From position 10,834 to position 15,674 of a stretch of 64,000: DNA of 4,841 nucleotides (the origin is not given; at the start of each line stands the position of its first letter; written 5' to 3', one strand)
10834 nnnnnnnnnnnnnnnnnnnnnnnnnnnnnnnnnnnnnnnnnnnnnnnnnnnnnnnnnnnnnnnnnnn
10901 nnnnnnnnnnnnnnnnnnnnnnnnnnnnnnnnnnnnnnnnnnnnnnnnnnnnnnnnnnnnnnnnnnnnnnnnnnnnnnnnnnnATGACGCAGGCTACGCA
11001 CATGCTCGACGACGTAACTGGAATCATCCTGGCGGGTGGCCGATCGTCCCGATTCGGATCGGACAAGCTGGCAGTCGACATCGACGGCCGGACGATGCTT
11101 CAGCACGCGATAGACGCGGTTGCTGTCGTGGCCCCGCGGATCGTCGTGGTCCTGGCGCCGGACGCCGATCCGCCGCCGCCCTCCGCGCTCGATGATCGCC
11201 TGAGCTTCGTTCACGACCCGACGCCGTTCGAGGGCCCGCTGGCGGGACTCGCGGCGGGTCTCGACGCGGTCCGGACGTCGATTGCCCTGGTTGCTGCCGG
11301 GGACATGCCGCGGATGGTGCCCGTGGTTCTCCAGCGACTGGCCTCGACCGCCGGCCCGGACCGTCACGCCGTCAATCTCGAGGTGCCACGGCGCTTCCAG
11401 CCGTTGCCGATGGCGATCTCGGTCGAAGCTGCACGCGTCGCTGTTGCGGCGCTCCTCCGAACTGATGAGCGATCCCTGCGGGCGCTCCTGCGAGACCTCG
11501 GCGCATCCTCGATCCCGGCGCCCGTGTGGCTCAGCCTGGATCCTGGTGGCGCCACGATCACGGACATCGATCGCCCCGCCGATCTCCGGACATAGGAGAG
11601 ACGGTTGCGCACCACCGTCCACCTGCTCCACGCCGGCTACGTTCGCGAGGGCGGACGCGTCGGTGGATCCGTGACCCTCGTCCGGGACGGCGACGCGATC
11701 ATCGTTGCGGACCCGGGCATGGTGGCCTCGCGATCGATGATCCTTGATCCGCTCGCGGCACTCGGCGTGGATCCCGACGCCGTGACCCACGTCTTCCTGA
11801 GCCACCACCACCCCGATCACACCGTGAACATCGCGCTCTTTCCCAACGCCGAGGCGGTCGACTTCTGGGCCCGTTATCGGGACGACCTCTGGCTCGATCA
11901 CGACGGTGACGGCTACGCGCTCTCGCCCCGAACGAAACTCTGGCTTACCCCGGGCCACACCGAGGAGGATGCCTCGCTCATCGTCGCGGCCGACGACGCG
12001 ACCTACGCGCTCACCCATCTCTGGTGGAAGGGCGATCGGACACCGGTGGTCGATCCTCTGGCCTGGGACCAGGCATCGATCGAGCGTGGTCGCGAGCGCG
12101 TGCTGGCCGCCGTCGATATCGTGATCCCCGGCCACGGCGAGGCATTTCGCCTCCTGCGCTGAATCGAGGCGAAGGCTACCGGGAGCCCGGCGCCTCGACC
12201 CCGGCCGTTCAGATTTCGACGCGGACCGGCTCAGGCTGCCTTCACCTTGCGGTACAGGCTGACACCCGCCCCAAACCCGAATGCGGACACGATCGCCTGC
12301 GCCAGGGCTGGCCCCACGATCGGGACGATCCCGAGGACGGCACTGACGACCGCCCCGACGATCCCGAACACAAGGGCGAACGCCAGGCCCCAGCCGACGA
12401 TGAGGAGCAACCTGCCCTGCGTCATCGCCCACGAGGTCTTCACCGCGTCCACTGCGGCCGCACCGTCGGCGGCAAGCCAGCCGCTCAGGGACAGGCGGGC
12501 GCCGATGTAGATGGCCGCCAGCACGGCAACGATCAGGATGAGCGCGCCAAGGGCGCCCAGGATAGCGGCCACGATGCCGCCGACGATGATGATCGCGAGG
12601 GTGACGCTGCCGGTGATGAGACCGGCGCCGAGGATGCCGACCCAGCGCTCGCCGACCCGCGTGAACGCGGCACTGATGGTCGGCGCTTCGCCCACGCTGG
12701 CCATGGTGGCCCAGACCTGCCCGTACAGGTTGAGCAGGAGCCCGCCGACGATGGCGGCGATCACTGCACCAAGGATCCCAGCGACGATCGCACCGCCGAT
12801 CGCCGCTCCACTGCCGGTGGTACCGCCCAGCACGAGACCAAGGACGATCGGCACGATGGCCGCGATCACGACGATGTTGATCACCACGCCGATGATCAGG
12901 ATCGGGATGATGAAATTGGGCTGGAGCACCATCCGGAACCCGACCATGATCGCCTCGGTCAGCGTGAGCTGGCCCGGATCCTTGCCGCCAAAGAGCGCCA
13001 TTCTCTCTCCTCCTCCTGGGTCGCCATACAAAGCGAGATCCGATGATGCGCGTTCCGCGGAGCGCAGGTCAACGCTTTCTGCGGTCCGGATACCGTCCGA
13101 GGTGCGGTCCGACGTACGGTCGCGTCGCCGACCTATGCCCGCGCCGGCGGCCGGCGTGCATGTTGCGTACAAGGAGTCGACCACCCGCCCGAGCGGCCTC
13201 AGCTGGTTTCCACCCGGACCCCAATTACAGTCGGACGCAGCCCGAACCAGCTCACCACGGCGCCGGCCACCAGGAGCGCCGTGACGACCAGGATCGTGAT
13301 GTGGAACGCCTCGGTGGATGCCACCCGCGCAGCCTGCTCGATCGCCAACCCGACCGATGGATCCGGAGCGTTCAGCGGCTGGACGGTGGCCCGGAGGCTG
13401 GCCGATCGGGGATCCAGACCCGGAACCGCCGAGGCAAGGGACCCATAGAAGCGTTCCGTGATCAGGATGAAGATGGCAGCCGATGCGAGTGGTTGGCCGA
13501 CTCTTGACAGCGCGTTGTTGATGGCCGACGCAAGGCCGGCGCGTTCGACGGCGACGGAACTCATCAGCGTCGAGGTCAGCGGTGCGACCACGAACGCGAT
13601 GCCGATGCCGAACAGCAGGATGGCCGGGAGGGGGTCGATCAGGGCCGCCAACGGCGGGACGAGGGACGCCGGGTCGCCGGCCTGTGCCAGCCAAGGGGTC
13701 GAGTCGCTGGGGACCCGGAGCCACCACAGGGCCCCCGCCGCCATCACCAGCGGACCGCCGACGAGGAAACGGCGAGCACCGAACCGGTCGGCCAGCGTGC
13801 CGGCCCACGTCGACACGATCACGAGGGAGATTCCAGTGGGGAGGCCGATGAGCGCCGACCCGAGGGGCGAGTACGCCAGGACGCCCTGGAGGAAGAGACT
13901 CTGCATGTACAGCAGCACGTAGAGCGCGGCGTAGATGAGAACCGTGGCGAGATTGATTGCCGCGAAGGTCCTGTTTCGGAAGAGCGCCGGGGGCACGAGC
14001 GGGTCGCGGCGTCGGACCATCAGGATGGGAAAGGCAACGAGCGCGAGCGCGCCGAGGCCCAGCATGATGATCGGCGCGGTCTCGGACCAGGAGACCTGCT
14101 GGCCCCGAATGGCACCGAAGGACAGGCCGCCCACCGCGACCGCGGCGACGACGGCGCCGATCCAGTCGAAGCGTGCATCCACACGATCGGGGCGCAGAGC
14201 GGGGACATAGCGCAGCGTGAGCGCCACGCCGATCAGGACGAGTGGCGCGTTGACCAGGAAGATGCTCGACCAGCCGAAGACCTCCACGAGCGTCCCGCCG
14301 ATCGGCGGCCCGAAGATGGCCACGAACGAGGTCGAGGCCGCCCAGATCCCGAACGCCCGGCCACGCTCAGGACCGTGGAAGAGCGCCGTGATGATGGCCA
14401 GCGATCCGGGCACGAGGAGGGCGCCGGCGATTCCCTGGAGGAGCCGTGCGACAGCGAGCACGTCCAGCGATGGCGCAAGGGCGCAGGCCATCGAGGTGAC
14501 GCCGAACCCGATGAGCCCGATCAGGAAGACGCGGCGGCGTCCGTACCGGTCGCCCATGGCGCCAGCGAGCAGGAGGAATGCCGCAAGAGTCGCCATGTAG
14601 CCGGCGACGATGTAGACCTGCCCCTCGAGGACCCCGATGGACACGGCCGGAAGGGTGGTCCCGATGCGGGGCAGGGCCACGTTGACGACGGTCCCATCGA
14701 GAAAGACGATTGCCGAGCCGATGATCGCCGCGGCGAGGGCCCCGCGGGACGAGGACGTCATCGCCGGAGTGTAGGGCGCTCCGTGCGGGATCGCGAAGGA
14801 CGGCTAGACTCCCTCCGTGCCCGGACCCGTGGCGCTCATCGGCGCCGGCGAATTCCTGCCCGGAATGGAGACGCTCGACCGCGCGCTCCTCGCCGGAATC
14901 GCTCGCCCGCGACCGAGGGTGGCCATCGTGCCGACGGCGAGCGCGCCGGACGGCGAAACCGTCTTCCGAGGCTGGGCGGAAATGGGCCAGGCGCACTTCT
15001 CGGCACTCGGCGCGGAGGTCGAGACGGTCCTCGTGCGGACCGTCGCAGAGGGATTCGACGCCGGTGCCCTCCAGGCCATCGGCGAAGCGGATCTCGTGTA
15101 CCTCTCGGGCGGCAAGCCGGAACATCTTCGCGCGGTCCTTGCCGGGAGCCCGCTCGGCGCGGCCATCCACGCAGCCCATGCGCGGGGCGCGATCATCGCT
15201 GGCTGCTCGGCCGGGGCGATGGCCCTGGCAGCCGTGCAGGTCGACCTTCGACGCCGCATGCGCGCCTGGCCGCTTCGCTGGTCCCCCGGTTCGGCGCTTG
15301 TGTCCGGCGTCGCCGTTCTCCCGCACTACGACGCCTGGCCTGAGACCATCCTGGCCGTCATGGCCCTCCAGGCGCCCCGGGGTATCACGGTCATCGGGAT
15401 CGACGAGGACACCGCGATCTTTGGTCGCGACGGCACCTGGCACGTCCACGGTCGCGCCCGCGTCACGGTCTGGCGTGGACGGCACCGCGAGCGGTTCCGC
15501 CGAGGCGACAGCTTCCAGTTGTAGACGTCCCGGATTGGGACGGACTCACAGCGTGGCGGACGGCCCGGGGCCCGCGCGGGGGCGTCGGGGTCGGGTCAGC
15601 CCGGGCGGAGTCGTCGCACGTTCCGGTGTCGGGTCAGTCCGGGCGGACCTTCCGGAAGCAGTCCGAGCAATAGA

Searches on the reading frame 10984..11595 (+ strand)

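Call 25: search_protein_families(library=pfam, max_evalue=0.00001, proteins=[window:10984-11595:+])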
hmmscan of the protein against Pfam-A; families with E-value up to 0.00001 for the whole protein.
window:10984-11595:+ (203 aa): 1 family
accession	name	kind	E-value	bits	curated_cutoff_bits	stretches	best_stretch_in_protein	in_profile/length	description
PF12804.13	NTP_transf_3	-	4.5e-31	108.6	27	1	13-172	1-157/160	MobA-like NTP transferase domain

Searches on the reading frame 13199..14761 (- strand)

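Call 25: search_protein_families(library=pfam, max_evalue=0.00001, proteins=[window:13199-14761:-])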
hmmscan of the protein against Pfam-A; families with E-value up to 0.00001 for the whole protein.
window:13199-14761:- (520 aa): 2 families
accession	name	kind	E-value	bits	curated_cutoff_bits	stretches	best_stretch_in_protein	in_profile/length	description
PF07690.21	MFS_1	-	7.8e-46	157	33.4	1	13-426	2-346/347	Major Facilitator Superfamily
PF05977.19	MFS_3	-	8.7e-07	28.2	27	0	58-194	55-198/524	Transmembrane secretion effector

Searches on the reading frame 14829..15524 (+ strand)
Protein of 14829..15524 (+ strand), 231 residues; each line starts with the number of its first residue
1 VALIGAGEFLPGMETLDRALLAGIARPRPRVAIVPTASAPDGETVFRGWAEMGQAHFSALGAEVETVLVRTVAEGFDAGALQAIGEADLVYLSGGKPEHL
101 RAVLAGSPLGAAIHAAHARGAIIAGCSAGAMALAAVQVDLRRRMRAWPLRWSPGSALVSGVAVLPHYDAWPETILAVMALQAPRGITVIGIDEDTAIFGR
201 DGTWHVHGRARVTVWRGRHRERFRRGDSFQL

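Call 25: search_protein_families(library=pfam, max_evalue=0.00001, proteins=[window:14829-15524:+])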
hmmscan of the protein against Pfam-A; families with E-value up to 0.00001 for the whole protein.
window:14829-15524:+ (231 aa): 1 family
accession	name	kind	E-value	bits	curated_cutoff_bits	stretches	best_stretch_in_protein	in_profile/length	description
PF03575.23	Peptidase_S51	-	2e-15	57.4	23.9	1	3-205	3-204/206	Peptidase family S51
